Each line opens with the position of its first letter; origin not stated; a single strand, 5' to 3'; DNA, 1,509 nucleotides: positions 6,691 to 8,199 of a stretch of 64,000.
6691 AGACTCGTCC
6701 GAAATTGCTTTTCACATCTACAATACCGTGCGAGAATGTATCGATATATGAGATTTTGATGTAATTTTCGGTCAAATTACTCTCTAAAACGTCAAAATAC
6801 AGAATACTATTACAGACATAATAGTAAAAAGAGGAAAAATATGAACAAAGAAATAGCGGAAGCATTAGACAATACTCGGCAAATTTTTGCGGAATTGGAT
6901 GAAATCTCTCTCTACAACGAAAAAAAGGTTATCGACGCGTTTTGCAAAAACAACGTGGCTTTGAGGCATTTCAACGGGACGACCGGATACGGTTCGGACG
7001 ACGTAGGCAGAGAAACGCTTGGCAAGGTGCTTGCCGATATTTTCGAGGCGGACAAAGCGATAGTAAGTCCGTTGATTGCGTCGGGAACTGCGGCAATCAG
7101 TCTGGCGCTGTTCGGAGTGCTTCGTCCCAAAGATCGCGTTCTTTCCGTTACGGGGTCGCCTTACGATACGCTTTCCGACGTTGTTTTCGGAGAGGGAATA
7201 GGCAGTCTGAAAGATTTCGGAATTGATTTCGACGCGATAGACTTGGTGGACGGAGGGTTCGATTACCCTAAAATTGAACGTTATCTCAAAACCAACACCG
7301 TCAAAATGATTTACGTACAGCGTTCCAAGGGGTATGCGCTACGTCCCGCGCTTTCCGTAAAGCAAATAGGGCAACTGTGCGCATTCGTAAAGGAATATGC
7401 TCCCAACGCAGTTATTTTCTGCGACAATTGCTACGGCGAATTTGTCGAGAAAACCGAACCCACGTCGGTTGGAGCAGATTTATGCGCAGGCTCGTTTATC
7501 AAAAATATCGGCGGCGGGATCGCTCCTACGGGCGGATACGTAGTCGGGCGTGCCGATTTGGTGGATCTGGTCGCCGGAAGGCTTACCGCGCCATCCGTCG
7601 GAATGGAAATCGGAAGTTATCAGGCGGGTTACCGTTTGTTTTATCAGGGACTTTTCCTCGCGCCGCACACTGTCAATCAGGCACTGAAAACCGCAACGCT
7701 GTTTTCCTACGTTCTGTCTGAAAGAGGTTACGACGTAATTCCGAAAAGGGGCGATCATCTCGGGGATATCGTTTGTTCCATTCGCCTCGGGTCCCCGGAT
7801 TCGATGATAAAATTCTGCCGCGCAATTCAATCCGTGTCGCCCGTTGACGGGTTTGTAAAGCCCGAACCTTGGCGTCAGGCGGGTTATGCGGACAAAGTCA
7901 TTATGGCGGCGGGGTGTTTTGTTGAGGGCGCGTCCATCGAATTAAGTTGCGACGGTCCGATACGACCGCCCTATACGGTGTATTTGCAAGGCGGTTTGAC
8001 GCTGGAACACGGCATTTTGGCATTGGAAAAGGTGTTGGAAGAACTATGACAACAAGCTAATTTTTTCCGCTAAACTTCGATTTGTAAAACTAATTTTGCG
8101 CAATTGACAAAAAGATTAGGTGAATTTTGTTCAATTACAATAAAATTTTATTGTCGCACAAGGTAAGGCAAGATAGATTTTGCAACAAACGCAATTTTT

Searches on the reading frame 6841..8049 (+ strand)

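Call 9: search_protein_families(library=pfam, proteins=[window:6841-8049:+])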
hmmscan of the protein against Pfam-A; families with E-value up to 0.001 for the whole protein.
window:6841-8049:+ (402 aa): 3 families
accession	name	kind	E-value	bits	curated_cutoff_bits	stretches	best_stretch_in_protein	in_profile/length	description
PF06838.17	Met_gamma_lyase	-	2.8e-154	514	24.2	1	4-401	4-403/405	Methionine gamma-lyase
PF01053.26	Cys_Met_Meta_PP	-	8.6e-07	28.3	27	1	57-238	54-215/381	Cys/Met metabolism PLP-dependent enzyme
PF00155.27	Aminotran_1_2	-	0.00056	19.6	19.7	0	44-245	32-242/361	Aminotransferase class I and II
